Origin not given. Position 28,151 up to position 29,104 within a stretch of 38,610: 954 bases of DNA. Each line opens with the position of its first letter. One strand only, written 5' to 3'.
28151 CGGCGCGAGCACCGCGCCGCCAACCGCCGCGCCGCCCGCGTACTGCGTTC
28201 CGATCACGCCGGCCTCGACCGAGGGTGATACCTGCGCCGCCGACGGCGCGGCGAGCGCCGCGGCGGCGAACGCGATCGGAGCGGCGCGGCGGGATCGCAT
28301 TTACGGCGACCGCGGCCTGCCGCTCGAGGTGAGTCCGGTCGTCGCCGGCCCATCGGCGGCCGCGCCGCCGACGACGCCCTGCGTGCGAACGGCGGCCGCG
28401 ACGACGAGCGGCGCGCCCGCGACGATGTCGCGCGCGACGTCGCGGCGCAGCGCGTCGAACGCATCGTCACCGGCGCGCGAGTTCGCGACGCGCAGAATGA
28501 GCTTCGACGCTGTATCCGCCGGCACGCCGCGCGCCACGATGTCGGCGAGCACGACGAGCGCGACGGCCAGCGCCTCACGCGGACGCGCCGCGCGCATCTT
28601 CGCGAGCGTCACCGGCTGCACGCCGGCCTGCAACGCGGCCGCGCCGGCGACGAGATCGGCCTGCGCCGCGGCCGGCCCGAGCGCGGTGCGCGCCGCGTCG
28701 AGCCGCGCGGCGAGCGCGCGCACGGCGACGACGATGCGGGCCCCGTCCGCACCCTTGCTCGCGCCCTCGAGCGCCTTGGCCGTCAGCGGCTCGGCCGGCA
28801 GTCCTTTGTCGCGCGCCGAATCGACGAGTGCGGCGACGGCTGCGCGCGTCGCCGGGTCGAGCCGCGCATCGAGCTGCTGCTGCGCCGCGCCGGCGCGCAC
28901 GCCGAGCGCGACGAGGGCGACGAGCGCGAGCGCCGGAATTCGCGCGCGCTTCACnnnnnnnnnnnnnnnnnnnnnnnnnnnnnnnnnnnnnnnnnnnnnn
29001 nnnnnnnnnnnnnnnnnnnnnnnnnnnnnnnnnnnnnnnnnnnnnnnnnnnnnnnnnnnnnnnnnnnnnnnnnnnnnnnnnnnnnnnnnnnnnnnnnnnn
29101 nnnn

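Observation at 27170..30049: Second ECF operon: sigma, anti-sigma with CBM48-like domain, Ala-rich secreted protein, and envelope protein with a second CBM48-like domain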

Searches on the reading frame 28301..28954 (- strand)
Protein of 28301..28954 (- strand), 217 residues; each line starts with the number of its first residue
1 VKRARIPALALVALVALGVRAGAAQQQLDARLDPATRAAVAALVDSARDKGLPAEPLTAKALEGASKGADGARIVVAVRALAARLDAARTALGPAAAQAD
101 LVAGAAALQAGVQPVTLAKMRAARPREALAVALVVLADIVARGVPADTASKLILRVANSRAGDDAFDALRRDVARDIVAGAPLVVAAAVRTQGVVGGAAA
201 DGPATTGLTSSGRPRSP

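Call 3: search_protein_families(library=pfam, proteins=[window:28301-28954:-], max_evalue=1)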
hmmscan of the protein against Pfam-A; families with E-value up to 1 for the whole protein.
window:28301-28954:- (217 aa): 0 families

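Call 4: search_protein_families(library=ncbifam, proteins=[window:28301-28954:-], max_evalue=1)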
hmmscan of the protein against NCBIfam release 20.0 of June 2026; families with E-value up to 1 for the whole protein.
window:28301-28954:- (217 aa): 0 families

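Call 16: find_homologous_proteins(query=window:28301-28954:-, max_evalue=0.001)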
Query window:28301-28954:- (217 aa): 524 proteins with E <= 0.001 among 8000 candidates; the best 120 are listed.
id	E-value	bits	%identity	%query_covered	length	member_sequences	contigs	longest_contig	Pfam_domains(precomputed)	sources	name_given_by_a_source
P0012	1.7e-113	395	100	100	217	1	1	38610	-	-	-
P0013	5.3e-62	227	71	88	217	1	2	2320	-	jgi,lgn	jgi:hypothetical protein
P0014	2.0e-60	222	67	91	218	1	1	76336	-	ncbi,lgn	-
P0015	7.5e-48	181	59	87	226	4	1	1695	-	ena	-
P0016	1.3e-47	180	58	91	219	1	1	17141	-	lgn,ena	-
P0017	1.7e-47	180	59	90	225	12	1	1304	-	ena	-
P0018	3.6e-47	179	57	95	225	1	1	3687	-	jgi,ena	-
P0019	1.5e-46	177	58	87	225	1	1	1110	-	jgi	jgi:hypothetical protein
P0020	8.4e-46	174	58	85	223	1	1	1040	-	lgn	-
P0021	2.6e-45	173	57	87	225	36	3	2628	-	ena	-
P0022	6.6e-45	171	56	96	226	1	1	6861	-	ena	-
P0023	7.1e-45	171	60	82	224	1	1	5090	-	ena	-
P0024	1.1e-44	171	59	94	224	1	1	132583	-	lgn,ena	-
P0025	2.3e-44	170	60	87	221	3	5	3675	-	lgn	-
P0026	3.3e-44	169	53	94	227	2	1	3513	-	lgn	-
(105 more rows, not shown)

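Call 19: find_related_loci(query=A2, collection=genome_contigs, flank=6000)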
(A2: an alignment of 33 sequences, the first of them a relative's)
Query A2 (217 aa) in genome_contigs; peptide patterns used: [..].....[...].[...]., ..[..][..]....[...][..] (x = any residue, [..] = any of these).
353 stretches matched a pattern; 233 encode a relative of the query (tblastn E <= 1e-3); the best 80 are kept; 80 distinct loci.
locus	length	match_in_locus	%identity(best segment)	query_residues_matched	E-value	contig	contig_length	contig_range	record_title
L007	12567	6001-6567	58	5-194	8e-51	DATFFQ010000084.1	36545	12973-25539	MAG TPA_asm: Gemmatimonadaceae bacterium isolate SMAG_U8640 k141_74644, whole genome shotgun sequence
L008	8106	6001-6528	55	5-181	2e-47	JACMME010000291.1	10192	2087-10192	MAG: Gemmatimonadaceae bacterium isolate ES-bin-78 ES-bin-78-contig-k141_11923562, whole genome shotgun sequence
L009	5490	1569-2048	58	22-181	8e-47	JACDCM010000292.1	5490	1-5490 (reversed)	MAG: Gemmatimonadaceae bacterium isolate MGR_bin308 SD2897_NODE_4842_length_5490_cov_0.993101, whole genome shotgun sequ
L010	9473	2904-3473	55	26-210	1e-46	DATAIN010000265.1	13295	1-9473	MAG TPA_asm: Gemmatimonadaceae bacterium isolate SMAG_U6885 k141_15985, whole genome shotgun sequence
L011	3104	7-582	54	27-217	5e-45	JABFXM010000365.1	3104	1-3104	MAG: Gemmatimonadaceae bacterium isolate Bin6.2 NODE_13316_length_3104_cov_2.714617, whole genome shotgun sequence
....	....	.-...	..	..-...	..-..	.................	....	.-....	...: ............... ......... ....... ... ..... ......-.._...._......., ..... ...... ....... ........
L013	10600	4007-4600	53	9-203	1e-44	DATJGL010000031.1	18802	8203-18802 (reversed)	MAG TPA_asm: Gemmatimonadales bacterium isolate SMAG_U15485 k141_9252346, whole genome shotgun sequence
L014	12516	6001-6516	55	9-178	2e-44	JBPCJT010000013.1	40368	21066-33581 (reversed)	MAG: Gemmatimonadaceae bacterium isolate TH_ant_mag_33 S1Ck127_9524866_flag_1_multi_8.0000_len_40368, whole genome shotg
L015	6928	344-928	52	5-199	4e-44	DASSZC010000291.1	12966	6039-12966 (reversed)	MAG TPA_asm: Gemmatimonadaceae bacterium isolate SMAG_U697 k141_406789, whole genome shotgun sequence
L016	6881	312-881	50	2-190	4e-44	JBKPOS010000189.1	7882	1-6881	MAG: Gemmatimonadota bacterium isolate GS_HAYS_MAG_00008 GS_HAYS_000001387265, whole genome shotgun sequence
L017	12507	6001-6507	54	27-195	5e-44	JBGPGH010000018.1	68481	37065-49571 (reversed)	MAG: Gemmatimonadaceae bacterium isolate OBJ_0618_7090110_47 k141_6456833_length_68481_cov_38.5863, whole genome shotgun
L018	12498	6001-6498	54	27-192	1e-43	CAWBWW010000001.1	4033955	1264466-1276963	MAG: uncultured Gemmatimonadaceae bacterium isolate MFD04580.bin.2.10 genome assembly, contig: contig_15483, whole genom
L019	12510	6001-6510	56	27-196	1e-43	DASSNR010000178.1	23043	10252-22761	MAG TPA_asm: Gemmatimonadaceae bacterium isolate SMAG_U1230 k141_62882, whole genome shotgun sequence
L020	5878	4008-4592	50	4-195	1e-43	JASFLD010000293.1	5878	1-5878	MAG: Gemmatimonadales bacterium isolate D0817M02metaG_sub_Bin_188 D0817M02metaG_FD_scaffold_7934_c1, whole genome shotgu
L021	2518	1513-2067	51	8-192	3e-43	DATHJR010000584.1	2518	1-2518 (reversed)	MAG TPA_asm: Gemmatimonadaceae bacterium isolate SMAG_U12557 k141_149798, whole genome shotgun sequence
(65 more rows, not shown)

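Call 39: predict_structure(alignment_id=A2)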
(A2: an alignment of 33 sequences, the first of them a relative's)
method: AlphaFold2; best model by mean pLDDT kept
length: 217 residues; sequences in the alignment: 33
mean_pLDDT: 86.7   pTM: 0.75
mean pLDDT of the five models: 86.7, 85.0, 83.9, 83.2, 82.0
residues with pLDDT >= 90: 143; 70-90: 39; 50-70: 25; < 50: 10
segments of 3 or more residues with pLDDT < 50: 200-203, 207-210
pLDDT, mean of each block of 10 residues (from residue 1): 67 75 79 96 98 97 97 98 99 98 98 98 96 97 95 93 92 91 75 56 48 55
secondary structure, 60 per line:
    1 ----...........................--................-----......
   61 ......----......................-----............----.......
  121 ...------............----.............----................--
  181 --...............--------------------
elements in order: H5-31 H34-49 H55-66 H71-92 H98-109 H114-123 H130-141 H146-158 H163-178 H183-197

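Call 46: fold_search(model_id=the predicted structure, library=pdb)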
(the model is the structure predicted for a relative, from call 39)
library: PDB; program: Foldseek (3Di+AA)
matches with E <= 10: 33; with E <= 0.001: 0
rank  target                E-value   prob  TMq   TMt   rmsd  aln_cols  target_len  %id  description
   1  5cwg                  1.9e-01  0.87  0.32  0.35  13.9       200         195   18  Crystal structure of de novo designed helical repeat protein DHR10 (released 2015-12-16)
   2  8v2d_J                2.6e-01  0.84  0.32  0.25  10.8       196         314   17  Computational Designed Nanocage O43_129 (released 2024-03-13)
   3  9k81_A                3.9e-01  0.87  0.37  0.45  10.8       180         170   19  Cryo-EM structure of designed zinc-induced filament Fiber-n7-Zn1-HEHE-74 (released 2025-10-29)
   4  8c3w                  4.1e-01  0.38  0.21  0.22  14.1       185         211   21  Crystal structure of a computationally designed heme binding protein, dnHEM1 (released 2023-07-05)
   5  9k82_A                4.8e-01  0.51  0.27  0.30  10.5       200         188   15  Cryo-EM structure of designed zinc-induced filament Fiber-n5-Zn1-HEHE-917 (released 2025-10-29)
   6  7unj_A                1.0e+00  0.09  0.16  0.16  16.5       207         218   14  De novo designed chlorophyll dimer protein with Zn pheophorbide a methyl ester matching geometry of purple bacterial s (released 2023-04-19)
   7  8eov                  1.1e+00  0.66  0.34  0.48   9.9       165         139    7  Precisely patterned nanofibers made from extendable protein multiplexes (released 2023-08-16)
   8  8ugc_A                1.1e+00  0.08  0.15  0.10  18.1       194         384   18  FD15: Flat repeat helix-turn-helix-turn protein (released 2023-12-27)
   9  7unj_B                1.4e+00  0.08  0.16  0.16  16.5       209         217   14  De novo designed chlorophyll dimer protein with Zn pheophorbide a methyl ester matching geometry of purple bacterial s (released 2023-04-19)
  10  9y59_F                1.7e+00  0.18  0.22  0.28  11.9       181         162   16  Crystal structure of CSD20f3B, a designed switching binder to CSD20f3A (released 2025-09-17)
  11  9k80_A                1.9e+00  0.16  0.26  0.24  13.1       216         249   15  Cryo-EM structure of designed zinc-induced filament Fiber-n6-Zn1-HEHE-5 (released 2025-10-29)
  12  6s2v_C                1.9e+00  0.14  0.24  0.18  10.6       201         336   14  Structure of the N-terminal catalytic region of T. thermophilus Rel (released 2020-07-08)
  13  7udm_A                2.3e+00  0.06  0.17  0.14  22.9       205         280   13  Crystal structure of designed helical repeat protein RPB_PLP1_R6 in alternative conformation 1 (with peptide) (released 2023-03-22)
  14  5cwf_A                2.5e+00  0.11  0.22  0.25  12.9       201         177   14  Crystal structure of de novo designed helical repeat protein DHR8 (released 2015-12-16)
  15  7qps_B                2.7e+00  0.16  0.25  0.21  10.2       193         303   14  Structure of Mn-free SpoT (released 2023-01-18)
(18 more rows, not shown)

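Call 68: search_protein_families(library=pfam, alignment_id=A2, max_evalue=1)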
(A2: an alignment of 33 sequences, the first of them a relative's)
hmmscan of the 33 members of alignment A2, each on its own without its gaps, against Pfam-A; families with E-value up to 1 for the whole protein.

A. member 1, P0012 (217 aa): 0 families

B. families by the number of members that match (of 33 scanned): 6 families
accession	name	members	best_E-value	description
PF22798.2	DUF5817_CT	6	0.012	DUF5817, C-terminal domain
PF13663.11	DUF4148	2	0.011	Domain of unknown function (DUF4148)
PF08990.16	Docking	2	0.037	Erythronolide synthase docking domain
PF21949.1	NoBody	1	0.02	Negative regulator of P-body association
PF00239.26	Resolvase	1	0.13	Resolvase, N terminal domain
PF00879.23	Defensin_propep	1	0.49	Defensin propeptide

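Call 69: search_solved_structures(query=A2, max_evalue=1)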
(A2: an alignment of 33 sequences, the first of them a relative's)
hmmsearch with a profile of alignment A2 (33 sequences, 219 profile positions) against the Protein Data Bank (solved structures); distinct sequences matched with E-value up to 1: 1.
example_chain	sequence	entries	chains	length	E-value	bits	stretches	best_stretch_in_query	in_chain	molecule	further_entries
9s1t_A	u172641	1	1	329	0.0013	21.2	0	11-86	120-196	De novo designed helical barrel - 6H5L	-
